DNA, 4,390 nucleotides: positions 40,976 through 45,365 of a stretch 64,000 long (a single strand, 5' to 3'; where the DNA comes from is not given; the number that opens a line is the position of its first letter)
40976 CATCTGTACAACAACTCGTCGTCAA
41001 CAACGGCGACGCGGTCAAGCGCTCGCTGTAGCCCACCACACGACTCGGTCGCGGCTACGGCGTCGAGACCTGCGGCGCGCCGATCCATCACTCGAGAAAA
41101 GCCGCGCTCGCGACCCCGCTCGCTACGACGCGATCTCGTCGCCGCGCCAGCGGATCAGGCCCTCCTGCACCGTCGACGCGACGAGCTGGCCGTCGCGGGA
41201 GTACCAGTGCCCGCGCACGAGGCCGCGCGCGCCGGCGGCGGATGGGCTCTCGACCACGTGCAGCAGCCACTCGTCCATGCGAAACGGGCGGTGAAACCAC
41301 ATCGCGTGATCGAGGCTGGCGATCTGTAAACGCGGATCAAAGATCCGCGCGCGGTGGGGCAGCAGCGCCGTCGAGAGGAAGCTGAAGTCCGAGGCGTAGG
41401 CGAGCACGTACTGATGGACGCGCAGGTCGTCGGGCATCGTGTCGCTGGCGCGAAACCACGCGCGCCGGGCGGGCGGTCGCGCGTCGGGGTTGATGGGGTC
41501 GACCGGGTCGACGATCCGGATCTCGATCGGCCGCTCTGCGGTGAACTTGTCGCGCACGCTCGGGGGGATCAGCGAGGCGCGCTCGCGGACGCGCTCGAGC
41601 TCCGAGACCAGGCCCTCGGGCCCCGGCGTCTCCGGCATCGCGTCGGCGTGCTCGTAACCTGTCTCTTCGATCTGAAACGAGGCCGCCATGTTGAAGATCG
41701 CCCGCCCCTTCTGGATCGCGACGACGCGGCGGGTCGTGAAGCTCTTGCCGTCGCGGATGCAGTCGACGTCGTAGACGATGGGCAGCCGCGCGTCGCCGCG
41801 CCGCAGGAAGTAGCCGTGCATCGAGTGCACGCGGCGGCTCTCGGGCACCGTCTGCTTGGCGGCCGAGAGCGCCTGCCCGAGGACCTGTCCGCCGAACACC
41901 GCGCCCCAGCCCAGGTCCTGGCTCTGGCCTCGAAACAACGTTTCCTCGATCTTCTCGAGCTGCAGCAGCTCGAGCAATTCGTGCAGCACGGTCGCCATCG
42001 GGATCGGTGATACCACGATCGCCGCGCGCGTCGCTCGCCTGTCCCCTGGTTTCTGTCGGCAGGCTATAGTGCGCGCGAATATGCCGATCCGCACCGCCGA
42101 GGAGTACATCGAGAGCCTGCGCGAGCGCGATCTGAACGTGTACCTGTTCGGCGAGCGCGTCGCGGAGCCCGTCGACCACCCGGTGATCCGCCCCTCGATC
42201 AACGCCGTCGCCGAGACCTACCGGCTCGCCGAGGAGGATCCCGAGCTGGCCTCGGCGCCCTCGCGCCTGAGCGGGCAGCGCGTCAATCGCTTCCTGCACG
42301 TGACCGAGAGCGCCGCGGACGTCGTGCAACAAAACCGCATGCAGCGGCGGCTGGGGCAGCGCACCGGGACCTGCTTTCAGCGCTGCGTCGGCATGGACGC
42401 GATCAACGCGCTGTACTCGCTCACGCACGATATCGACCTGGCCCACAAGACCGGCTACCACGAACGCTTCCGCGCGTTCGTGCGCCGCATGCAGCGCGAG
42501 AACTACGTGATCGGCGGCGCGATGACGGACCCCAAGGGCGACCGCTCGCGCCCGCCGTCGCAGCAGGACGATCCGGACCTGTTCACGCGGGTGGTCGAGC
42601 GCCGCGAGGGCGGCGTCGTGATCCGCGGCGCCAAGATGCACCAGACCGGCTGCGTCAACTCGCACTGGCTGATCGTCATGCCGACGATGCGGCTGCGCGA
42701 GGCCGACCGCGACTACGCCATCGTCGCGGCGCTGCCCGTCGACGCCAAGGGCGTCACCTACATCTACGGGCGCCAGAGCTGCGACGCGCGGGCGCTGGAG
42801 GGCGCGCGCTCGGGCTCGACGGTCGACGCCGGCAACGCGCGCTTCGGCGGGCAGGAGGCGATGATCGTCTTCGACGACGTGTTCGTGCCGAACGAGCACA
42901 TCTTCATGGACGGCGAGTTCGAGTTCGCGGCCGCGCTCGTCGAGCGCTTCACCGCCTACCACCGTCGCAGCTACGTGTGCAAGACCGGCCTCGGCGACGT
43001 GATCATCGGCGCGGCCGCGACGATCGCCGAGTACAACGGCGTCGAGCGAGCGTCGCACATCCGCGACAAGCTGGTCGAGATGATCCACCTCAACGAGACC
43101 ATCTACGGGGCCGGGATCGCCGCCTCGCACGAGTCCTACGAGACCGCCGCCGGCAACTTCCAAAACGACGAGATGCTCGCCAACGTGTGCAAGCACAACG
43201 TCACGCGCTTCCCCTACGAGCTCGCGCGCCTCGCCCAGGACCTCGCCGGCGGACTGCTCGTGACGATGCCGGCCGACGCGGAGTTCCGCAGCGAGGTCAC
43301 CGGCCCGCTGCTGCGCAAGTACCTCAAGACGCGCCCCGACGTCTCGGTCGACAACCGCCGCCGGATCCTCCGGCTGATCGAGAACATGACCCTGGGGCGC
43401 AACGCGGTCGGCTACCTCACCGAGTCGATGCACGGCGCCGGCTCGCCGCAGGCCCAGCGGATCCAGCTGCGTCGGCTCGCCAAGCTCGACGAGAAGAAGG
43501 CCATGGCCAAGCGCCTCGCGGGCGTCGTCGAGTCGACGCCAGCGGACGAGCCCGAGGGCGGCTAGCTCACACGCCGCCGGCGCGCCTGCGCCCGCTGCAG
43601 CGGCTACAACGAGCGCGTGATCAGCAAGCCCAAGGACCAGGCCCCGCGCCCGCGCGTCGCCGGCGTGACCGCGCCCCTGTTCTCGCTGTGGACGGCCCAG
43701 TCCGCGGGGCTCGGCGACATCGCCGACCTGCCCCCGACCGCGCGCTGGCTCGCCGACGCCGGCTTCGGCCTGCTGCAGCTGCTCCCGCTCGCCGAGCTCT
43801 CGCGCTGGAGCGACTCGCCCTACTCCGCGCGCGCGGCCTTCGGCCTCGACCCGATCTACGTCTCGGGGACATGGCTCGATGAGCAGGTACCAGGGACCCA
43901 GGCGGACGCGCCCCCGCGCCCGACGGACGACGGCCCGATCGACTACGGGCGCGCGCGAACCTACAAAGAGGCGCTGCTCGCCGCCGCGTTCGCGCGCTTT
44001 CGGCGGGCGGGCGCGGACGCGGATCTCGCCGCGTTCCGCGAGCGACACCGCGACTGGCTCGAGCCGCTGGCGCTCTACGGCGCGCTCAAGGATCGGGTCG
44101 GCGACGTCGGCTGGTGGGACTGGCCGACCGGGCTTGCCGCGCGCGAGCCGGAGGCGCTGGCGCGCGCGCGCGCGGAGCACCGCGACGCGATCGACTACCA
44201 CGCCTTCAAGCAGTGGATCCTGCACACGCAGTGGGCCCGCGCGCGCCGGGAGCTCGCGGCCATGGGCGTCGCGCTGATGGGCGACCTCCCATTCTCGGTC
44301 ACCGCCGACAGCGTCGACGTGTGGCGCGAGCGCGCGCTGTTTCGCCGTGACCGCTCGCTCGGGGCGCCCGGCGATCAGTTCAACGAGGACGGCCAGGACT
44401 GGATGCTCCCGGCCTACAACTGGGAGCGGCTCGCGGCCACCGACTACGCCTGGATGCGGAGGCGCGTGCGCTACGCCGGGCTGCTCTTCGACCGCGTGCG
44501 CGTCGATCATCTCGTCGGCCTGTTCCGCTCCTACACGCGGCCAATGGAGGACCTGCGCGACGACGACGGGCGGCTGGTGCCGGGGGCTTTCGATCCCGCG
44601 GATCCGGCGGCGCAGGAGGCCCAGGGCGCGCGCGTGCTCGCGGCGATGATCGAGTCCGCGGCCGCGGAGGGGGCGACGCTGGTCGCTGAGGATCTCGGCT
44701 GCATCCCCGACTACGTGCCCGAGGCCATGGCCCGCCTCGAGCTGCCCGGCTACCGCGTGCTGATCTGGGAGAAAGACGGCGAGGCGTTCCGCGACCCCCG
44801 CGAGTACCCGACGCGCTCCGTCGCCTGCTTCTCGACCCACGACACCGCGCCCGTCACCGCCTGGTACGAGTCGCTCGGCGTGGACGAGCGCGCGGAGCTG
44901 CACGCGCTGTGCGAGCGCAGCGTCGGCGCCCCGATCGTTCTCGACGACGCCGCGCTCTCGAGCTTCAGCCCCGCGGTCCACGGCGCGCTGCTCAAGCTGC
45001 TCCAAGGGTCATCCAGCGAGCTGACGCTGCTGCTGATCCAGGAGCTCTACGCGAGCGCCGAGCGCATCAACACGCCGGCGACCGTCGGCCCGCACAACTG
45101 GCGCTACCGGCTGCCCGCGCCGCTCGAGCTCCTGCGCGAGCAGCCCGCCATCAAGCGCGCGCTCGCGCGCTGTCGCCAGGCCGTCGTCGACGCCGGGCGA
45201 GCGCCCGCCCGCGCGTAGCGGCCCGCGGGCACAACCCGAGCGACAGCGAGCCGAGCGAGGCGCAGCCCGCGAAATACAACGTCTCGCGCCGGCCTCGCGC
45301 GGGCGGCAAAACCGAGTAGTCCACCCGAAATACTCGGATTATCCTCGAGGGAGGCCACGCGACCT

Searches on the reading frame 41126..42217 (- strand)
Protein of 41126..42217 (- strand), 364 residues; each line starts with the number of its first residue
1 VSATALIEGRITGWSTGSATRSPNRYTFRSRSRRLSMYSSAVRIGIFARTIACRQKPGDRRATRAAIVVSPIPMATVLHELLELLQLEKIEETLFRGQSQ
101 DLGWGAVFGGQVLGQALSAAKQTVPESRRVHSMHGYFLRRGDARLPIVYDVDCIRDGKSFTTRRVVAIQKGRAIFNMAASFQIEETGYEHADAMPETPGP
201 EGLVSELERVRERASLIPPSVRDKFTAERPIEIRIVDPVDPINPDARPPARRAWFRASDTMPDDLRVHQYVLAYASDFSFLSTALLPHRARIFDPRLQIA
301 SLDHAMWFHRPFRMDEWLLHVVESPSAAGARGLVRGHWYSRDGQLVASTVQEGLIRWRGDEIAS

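Call 35: search_protein_families(library=pfam, proteins=[window:41126-42217:-], max_evalue=0.0001)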
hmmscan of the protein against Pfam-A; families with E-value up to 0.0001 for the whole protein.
window:41126-42217:- (364 aa): 3 families
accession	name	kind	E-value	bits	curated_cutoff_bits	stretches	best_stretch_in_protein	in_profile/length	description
PF02551.21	Acyl_CoA_thio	-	9.2e-48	161.9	21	1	221-354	2-132/132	Acyl-CoA thioesterase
PF20789.3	4HBT_3C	-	9.2e-25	87.9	24.1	1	225-355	16-140/140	Acyl-CoA thioesterase C-terminal domain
PF13622.12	4HBT_3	-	7.7e-21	74.6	24.3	1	104-182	5-83/83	Acyl-CoA thioesterase N-terminal domain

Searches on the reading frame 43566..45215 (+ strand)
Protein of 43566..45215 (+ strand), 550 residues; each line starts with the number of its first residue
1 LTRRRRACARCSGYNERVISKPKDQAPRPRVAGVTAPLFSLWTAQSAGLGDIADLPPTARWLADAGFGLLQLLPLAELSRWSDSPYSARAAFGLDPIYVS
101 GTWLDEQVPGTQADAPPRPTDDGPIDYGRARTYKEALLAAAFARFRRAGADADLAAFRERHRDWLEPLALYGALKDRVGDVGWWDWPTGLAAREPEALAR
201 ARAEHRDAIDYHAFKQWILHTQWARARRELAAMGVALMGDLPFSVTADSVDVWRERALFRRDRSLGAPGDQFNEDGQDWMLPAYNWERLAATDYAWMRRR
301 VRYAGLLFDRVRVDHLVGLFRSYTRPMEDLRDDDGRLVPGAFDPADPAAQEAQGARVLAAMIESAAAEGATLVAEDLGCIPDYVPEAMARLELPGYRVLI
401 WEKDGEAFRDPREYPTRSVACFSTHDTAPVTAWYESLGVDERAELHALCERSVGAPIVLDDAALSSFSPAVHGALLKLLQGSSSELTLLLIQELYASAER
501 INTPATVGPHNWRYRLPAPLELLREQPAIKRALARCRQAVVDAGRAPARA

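Call 35: search_protein_families(library=pfam, proteins=[window:43566-45215:+], max_evalue=0.0001)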
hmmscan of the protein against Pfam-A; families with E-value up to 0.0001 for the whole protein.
window:43566-45215:+ (550 aa): 1 family
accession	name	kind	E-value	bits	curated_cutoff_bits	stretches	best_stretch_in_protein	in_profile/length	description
PF02446.23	Glyco_hydro_77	-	3.8e-113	379.3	25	1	37-517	2-460/465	4-alpha-glucanotransferase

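Call 59: find_homologous_proteins(query=window:43566-45215:+, max_evalue=1e-50)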
Query window:43566-45215:+ (550 aa): 69 proteins with E <= 1e-50 among 8000 candidates.
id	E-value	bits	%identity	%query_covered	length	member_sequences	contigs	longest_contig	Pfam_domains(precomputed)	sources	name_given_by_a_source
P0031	0.0e+0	1201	100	97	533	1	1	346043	PF02446.24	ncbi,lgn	-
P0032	3.1e-158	546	70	63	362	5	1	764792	PF02446.24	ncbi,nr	ncbi:MAG: 4-alpha-glucanotransferase [Myxococcales bacterium]|nr:4-alpha-glucanotransferase [Myxococ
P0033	2.3e-150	520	50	95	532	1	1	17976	PF02446.24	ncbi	-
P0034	2.6e-150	520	49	91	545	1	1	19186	PF02446.24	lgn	-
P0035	6.4e-150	519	50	95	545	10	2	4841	PF02446.24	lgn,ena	-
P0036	9.3e-150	518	50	96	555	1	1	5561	PF02446.24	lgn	-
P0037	4.2e-149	516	50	91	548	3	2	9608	PF02446.24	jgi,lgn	jgi:4-alpha-glucanotransferase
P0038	2.2e-148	514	47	95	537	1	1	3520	PF02446.24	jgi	-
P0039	6.0e-148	512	49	95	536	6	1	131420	PF02446.24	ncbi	-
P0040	1.1e-147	511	49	92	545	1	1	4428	PF02446.24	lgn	-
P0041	1.2e-147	511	48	96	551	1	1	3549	PF02446.24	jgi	jgi:4-alpha-glucanotransferase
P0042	4.0e-147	509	49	92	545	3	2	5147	PF02446.24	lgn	-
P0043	4.1e-147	509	51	92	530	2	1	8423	PF02446.24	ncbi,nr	ncbi:MAG: 4-alpha-glucanotransferase [Myxococcales bacterium]|nr:4-alpha-glucanotransferase [Myxococ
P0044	2.3e-146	507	50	94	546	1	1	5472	PF02446.24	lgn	-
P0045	1.4e-145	504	48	95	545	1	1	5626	PF02446.24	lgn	-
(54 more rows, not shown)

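Call 77: find_encoding_contigs(protein=P0031, flank=1000, max_places=4)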
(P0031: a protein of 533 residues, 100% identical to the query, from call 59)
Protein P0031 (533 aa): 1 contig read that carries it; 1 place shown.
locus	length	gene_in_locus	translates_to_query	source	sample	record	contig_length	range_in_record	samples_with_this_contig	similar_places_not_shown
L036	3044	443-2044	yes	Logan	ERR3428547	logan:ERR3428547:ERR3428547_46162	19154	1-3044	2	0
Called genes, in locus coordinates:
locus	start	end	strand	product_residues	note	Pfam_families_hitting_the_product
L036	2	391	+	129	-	?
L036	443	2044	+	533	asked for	PF02446:Glyco_hydro_77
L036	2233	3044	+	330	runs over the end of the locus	-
